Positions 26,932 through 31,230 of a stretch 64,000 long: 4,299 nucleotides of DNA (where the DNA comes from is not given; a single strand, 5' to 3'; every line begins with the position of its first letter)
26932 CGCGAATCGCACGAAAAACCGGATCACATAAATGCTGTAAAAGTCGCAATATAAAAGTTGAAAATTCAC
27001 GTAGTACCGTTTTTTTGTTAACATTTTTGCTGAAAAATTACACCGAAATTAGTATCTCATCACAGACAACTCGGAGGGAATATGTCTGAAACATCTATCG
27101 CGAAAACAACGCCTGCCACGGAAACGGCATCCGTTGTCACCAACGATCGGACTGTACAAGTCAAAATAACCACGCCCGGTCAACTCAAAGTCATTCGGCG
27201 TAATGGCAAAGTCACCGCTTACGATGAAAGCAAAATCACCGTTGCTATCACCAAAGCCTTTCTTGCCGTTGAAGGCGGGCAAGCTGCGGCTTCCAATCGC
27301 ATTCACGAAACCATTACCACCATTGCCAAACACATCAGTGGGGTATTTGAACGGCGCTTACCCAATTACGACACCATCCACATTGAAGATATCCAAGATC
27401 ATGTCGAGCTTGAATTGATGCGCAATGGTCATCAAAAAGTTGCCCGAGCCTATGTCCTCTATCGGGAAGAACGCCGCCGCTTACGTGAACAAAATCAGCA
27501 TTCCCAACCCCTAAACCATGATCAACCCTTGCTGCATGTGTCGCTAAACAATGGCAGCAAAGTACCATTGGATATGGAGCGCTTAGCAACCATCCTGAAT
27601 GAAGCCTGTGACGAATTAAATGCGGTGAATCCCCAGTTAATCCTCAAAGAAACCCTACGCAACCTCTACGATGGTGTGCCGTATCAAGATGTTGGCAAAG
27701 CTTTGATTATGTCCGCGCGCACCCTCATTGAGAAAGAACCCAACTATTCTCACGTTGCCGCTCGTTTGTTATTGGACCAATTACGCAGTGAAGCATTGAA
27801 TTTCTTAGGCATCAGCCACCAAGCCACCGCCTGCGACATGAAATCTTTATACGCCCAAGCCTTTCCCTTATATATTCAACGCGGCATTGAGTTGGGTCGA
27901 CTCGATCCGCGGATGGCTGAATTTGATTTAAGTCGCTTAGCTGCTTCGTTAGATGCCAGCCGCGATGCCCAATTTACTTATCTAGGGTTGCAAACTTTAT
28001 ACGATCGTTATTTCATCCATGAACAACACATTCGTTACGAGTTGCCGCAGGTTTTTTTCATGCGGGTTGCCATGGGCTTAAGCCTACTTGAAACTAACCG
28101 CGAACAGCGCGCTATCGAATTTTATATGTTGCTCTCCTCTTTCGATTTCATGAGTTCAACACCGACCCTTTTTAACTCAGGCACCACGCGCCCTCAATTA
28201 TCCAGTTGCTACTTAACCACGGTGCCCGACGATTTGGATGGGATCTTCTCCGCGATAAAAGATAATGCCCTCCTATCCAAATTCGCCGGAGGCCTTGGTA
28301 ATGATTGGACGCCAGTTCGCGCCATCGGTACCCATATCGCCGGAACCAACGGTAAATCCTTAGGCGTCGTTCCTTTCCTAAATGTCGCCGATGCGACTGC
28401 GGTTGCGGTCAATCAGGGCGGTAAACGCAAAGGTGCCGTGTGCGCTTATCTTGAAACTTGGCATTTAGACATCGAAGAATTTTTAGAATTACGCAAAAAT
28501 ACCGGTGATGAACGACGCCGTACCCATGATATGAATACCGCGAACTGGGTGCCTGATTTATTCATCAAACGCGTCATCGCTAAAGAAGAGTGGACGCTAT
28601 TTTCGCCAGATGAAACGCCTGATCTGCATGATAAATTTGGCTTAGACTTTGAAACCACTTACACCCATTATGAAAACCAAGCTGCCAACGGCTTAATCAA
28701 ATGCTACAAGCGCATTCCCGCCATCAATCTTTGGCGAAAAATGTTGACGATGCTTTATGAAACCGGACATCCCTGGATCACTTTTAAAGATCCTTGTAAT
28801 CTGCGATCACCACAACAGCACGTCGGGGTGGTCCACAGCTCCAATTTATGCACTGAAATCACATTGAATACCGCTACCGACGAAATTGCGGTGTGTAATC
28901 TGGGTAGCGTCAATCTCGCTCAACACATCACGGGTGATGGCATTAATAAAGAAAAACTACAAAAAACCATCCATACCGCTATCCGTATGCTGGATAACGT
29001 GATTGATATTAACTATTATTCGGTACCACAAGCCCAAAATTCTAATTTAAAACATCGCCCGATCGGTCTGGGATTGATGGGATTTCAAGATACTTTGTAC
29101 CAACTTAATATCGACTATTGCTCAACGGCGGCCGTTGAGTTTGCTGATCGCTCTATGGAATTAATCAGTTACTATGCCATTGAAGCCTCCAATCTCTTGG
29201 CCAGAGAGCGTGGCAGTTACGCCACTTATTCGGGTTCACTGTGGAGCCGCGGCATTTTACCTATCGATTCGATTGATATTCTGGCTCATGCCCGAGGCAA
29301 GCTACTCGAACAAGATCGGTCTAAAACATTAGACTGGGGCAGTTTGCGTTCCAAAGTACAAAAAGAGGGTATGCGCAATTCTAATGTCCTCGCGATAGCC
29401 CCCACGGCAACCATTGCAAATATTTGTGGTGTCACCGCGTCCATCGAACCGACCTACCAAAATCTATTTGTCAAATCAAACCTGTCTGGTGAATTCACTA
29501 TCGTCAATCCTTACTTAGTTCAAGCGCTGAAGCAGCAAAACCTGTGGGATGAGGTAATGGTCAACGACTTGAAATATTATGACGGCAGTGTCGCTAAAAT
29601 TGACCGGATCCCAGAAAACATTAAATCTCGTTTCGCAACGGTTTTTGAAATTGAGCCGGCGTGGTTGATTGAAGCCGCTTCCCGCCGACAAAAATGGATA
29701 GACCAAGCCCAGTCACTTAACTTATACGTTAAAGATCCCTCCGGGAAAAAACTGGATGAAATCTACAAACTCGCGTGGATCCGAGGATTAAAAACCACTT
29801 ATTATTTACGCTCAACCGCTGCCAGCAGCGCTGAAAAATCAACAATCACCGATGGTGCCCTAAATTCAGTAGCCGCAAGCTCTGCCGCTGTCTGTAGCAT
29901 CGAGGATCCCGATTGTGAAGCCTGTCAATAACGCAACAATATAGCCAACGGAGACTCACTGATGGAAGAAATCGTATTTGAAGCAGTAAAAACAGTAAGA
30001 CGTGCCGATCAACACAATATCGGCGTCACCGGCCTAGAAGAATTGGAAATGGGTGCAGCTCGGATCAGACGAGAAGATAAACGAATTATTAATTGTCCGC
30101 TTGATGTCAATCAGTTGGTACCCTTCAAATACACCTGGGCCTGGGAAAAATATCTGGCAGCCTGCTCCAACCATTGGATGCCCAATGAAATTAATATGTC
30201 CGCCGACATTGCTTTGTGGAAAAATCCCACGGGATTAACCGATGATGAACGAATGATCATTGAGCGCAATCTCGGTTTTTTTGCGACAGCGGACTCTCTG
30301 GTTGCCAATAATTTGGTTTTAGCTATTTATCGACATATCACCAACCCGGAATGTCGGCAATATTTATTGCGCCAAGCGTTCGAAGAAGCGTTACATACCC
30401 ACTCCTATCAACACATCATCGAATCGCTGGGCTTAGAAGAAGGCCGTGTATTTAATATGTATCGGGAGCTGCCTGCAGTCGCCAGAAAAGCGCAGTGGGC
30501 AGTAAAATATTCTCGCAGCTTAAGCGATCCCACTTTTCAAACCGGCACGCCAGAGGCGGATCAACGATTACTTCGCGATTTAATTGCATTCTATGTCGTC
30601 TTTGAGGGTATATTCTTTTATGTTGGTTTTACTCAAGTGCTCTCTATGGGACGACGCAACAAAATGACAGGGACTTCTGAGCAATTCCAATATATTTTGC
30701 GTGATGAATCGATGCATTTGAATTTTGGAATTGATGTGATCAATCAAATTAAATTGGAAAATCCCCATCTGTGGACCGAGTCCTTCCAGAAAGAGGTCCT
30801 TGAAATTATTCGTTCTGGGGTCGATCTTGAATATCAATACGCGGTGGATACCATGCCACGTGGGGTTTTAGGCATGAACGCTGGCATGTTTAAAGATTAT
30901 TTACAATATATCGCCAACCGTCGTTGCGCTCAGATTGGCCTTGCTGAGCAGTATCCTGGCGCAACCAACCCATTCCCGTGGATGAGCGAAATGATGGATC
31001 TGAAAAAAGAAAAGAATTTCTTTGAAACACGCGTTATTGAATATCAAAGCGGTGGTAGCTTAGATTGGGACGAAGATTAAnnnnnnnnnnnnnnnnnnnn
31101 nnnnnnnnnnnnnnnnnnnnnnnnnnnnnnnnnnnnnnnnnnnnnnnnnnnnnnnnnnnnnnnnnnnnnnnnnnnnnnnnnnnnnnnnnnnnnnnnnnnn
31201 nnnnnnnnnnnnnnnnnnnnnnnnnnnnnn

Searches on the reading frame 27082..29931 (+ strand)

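Call 6: search_protein_families(library=pfam, proteins=[window:27082-29931:+])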
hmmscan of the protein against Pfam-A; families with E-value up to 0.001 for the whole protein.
window:27082-29931:+ (949 aa): 3 families
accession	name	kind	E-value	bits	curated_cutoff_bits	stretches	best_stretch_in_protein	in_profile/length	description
PF02867.20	Ribonuc_red_lgC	-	1.6e-188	628.1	23.9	1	374-909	1-523/523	Ribonucleotide reductase, barrel domain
PF03477.21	ATP-cone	-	2.3e-27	95.8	25.8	2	36-132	2-87/88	ATP cone domain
PF00317.26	Ribonuc_red_lgN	-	2.9e-23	82.2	28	1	297-370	2-76/77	Ribonucleotide reductase, all-alpha domain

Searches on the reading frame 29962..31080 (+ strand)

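Call 6: search_protein_families(library=pfam, proteins=[window:29962-31080:+])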
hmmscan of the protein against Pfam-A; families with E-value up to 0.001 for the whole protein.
window:29962-31080:+ (372 aa): 1 family
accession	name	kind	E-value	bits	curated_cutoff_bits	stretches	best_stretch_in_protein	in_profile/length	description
PF00268.27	Ribonuc_red_sm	-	8.9e-92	307.9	33.6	1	50-337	2-281/281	Ribonucleotide reductase, small chain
